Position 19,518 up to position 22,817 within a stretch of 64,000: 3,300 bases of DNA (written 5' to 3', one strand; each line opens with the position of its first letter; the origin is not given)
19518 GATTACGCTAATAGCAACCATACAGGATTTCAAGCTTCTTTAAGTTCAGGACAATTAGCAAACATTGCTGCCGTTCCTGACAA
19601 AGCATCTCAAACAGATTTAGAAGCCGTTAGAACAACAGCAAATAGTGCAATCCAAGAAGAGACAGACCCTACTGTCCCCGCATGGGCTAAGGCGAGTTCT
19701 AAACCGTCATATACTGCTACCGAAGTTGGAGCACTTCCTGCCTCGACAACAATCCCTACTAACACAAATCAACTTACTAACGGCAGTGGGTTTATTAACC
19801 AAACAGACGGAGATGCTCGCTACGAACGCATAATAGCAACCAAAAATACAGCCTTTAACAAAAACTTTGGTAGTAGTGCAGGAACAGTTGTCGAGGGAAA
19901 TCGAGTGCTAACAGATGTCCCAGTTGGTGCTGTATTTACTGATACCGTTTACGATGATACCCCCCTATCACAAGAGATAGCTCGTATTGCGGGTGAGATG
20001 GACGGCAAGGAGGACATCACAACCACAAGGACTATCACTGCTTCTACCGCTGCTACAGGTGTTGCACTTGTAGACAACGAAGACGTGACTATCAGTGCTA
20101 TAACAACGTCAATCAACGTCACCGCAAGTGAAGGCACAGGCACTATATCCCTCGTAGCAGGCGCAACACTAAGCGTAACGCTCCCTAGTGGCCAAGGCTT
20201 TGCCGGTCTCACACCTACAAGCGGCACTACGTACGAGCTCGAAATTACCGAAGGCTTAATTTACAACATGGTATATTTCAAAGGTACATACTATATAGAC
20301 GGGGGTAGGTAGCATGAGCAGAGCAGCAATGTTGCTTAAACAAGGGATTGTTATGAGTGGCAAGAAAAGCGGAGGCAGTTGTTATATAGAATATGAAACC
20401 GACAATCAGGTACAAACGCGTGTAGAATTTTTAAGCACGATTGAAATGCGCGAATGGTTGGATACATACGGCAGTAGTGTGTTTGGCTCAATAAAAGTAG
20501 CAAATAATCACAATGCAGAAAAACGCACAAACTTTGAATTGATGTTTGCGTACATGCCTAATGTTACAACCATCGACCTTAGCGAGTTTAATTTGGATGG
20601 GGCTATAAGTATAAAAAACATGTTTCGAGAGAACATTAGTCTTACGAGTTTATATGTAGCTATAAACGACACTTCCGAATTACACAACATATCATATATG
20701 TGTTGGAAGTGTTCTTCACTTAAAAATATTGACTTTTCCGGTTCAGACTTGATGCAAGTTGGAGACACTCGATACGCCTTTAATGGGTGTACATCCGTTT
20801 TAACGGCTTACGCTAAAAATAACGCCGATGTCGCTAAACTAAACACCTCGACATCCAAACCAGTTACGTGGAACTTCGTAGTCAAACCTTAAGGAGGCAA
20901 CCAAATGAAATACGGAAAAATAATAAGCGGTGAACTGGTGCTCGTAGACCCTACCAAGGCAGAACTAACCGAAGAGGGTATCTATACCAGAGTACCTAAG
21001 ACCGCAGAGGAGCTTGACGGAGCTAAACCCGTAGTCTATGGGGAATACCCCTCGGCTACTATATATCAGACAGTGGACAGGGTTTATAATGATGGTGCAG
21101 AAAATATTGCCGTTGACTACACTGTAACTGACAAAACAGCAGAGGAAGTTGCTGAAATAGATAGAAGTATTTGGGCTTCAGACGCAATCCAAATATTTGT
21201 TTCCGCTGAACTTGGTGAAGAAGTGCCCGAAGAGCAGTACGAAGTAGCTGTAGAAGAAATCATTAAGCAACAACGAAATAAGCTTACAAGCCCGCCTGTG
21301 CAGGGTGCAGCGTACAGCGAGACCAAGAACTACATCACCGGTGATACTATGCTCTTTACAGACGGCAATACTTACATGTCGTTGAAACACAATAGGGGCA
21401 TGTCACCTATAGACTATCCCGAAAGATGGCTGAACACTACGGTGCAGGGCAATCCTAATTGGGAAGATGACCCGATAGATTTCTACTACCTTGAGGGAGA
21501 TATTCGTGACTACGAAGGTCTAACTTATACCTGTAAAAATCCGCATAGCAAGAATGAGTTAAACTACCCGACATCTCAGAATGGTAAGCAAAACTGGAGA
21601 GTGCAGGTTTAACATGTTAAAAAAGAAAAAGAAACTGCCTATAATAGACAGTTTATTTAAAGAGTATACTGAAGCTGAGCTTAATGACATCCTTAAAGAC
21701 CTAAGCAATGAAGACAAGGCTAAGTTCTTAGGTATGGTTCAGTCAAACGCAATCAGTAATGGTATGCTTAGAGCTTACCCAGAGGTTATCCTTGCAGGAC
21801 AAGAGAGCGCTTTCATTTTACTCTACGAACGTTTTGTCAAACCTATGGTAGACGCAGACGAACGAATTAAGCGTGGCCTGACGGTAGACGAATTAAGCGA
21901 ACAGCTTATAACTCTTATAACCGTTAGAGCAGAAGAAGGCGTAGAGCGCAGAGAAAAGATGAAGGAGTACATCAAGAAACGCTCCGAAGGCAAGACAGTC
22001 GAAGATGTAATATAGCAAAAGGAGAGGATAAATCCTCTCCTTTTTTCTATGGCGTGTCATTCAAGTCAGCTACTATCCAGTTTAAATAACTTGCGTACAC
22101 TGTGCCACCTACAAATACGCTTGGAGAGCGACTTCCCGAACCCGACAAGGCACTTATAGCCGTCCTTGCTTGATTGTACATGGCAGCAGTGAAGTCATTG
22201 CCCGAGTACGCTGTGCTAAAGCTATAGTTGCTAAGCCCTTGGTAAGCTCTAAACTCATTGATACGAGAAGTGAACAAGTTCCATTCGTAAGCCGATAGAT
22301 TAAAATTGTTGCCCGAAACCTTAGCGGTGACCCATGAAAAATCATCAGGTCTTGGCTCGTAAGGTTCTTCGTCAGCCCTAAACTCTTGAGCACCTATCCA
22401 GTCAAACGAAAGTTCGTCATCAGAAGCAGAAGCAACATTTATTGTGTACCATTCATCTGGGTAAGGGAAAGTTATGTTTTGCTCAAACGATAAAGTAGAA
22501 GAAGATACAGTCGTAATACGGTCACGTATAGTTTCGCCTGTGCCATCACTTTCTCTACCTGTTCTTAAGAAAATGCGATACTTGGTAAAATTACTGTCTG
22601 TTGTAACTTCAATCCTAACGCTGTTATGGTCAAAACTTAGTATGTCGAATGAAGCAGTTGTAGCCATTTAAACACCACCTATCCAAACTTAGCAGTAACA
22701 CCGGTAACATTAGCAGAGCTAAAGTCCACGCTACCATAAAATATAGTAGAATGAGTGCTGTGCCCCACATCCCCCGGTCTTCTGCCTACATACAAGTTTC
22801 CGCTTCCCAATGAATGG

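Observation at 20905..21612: CBM5/12-like carbohydrate-binding module shared between a plus-strand accessory gene and a minus-strand tail-region gene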

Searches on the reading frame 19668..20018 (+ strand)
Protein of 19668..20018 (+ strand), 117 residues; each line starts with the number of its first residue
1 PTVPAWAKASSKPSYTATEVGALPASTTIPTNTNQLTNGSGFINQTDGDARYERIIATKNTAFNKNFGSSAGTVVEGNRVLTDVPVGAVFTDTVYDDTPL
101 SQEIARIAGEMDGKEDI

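Call 79: search_dna_similar(query=window:19668-20018:+, collection=phages, mode=protein, max_evalue=0.01, max_rows=25)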
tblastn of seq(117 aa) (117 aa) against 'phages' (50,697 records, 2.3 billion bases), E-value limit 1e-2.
Records with a match: 2; places in all: 2; records where one place covers at least 80% of the query: 0.
Best place of each record, by identity: 60-80% 1; <60% 1.
By first word of the organism name: Bacteriophage 2.
By host as written in the record: - 2.
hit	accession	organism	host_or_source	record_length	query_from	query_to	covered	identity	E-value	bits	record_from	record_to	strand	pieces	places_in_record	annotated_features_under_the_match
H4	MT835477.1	Bacteriophage sp.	human fecal samples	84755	6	65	51%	41.7%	5e-5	46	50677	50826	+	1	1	record has no annotation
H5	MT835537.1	Bacteriophage sp.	human fecal samples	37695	1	26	22%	65.4%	5e-3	40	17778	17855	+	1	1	record has no annotation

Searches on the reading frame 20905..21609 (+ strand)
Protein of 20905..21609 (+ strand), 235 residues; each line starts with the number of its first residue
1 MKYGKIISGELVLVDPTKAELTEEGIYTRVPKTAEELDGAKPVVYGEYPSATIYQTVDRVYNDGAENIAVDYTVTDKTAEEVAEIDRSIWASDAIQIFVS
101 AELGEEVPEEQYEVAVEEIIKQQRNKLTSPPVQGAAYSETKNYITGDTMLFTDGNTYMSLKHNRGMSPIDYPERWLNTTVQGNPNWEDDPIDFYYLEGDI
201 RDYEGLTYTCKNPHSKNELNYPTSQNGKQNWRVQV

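Call 5: search_protein_families(library=pfam, proteins=[window:20905-21609:+], max_evalue=1)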
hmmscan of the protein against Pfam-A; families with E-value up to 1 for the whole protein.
window:20905-21609:+ (235 aa): 1 family
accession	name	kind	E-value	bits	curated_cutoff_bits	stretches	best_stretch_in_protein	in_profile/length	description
PF02839.19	CBM_5_12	-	0.54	10.8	26.2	0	195-216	8-29/44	Carbohydrate-binding module family 5/12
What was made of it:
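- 21448..21606 (+): p1 CBM5/12 module 2 (residues ~182-234). Pfam CBM_5_12 gives only a weak hit at residues 195-216 (E=0.54, call 5).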

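Call 6: search_protein_families(library=phrogs, proteins=[window:20905-21609:+], max_evalue=0.01)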
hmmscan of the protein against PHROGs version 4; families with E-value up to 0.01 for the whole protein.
window:20905-21609:+ (235 aa): 0 families

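Call 8: search_dna_similar(query=window:20905-21609:+, collection=phages, mode=protein, max_evalue=0.001, max_rows=30)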
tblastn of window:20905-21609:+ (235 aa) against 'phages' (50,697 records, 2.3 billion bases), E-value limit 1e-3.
Records with a match: 1; places in all: 1; records where one place covers at least 80% of the query: 0.
Best place of each record, by identity: <60% 1.
By first word of the organism name: Bacteriophage 1.
By host as written in the record: - 1.
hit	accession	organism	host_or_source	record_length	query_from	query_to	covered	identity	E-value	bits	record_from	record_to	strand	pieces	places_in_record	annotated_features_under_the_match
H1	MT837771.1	Bacteriophage sp.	human fecal samples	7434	117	222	45%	35.5%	2e-9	63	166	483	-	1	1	record has no annotation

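Call 9: find_homologous_proteins(query=window:20905-21609:+, max_evalue=0.001)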
Query window:20905-21609:+ (235 aa): 1 proteins with E <= 0.001 among 170 candidates.
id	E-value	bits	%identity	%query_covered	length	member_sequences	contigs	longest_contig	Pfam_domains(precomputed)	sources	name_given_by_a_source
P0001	1.2e-154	531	100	100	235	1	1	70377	-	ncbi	-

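Call 21: get_annotated_region(hit=H1, flank=8000)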
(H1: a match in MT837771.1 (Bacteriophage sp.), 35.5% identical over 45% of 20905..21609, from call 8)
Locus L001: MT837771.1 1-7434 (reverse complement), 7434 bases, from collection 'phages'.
description: UNVERIFIED: Bacteriophage sp. clone scaffold_5729 genomic sequence.
organism: Bacteriophage sp. (NCBI taxid 38018)
taxonomy: Viruses
host: -; source: human fecal samples; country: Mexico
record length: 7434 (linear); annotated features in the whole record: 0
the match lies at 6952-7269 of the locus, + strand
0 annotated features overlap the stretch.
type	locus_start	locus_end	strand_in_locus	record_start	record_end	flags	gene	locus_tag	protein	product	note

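Call 51: find_related_loci(query=window:20905-21609:+, collection=viral_contigs, flank=8000)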
Query window:20905-21609:+ (235 aa) in viral_contigs; peptide patterns used: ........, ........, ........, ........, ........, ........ (x = any residue, [..] = any of these).
7 stretches matched a pattern, but none encodes a relative of the query by tblastn (E <= 1e-3).

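Call 77: search_protein_families(library=ncbifam, proteins=[window:20905-21609:+], max_evalue=0.01)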
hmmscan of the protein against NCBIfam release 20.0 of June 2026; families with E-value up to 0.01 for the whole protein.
window:20905-21609:+ (235 aa): 1 family
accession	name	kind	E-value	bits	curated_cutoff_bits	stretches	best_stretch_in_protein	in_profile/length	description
NF005854.0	PRK07775.1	equivalog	0.0089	15.3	260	0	41-124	35-116/274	SDR family oxidoreductase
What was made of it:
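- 20905..21612 (+): p1: 235-aa protein. It has an N-terminal ~125 aa with no detectable homologue, followed by a C-terminal tandem CBM5/12 unit. No Pfam, PHROG or NCBIfam hit for the N-terminus (calls 5, 6, 77).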

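Call 92: list_cluster_members(proteins=[P0001, P0002, P0024, P0050])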
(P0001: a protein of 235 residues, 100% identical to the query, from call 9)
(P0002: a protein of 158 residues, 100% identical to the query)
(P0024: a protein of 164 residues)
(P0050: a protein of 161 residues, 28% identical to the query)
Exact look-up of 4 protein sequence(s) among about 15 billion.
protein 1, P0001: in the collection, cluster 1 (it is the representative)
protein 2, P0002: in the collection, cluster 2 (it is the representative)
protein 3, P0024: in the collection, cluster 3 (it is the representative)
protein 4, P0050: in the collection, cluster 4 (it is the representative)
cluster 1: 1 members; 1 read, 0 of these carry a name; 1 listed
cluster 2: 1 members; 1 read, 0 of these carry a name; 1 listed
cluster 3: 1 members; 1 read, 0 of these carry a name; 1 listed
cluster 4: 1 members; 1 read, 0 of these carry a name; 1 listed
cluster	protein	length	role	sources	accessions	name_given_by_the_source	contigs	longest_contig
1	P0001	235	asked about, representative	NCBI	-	-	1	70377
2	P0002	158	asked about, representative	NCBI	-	-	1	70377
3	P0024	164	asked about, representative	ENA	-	-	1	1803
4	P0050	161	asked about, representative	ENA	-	-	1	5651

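Call 99: find_related_loci(query=window:20905-21609:+, collection=metagenome_contigs, flank=8000)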
Query window:20905-21609:+ (235 aa) in metagenome_contigs; peptide patterns used: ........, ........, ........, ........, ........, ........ (x = any residue, [..] = any of these).
117 stretches matched a pattern, but none encodes a relative of the query by tblastn (E <= 1e-3).

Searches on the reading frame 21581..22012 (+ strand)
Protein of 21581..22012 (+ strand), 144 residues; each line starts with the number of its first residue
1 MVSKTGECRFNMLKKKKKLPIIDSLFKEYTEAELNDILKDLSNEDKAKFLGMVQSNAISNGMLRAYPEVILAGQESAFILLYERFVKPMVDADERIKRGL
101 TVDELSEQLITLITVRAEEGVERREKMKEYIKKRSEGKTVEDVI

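Call 5: search_protein_families(library=pfam, proteins=[window:21581-22012:+], max_evalue=1)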
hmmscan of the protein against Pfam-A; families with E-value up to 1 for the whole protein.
window:21581-22012:+ (144 aa): 0 families

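Call 6: search_protein_families(library=phrogs, proteins=[window:21581-22012:+], max_evalue=0.01)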
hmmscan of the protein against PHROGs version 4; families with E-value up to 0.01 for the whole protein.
window:21581-22012:+ (144 aa): 0 families

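Call 36: search_protein_families(library=phrogs, proteins=[window:21581-22012:+], max_evalue=0.01)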
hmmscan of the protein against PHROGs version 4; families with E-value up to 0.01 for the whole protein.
window:21581-22012:+ (144 aa): 0 families

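Call 77: search_protein_families(library=ncbifam, proteins=[window:21614-22012:+], max_evalue=0.01)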
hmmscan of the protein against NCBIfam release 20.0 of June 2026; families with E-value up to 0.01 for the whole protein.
window:21614-22012:+ (133 aa): 0 families
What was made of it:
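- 21614..22015 (+): Small ORF of unknown function (133 aa from ATG 21614), last gene of the plus-strand cluster. No family hits (calls 5, 6, 77).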

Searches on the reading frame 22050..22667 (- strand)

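Call 5: search_protein_families(library=pfam, proteins=[window:22050-22667:-], max_evalue=1)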
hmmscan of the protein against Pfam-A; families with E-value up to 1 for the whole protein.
window:22050-22667:- (206 aa): 0 families

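Call 6: search_protein_families(library=phrogs, proteins=[window:22050-22667:-], max_evalue=0.01)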
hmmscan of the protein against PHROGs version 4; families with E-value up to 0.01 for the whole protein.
window:22050-22667:- (206 aa): 1 family
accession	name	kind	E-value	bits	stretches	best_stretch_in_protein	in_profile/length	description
phrog_37329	-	unknown function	6.6e-22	78.7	1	102-206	491-594/594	-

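Call 77: search_protein_families(library=ncbifam, proteins=[window:22050-22667:-], max_evalue=0.01)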
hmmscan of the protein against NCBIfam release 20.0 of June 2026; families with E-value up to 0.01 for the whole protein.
window:22050-22667:- (206 aa): 0 families
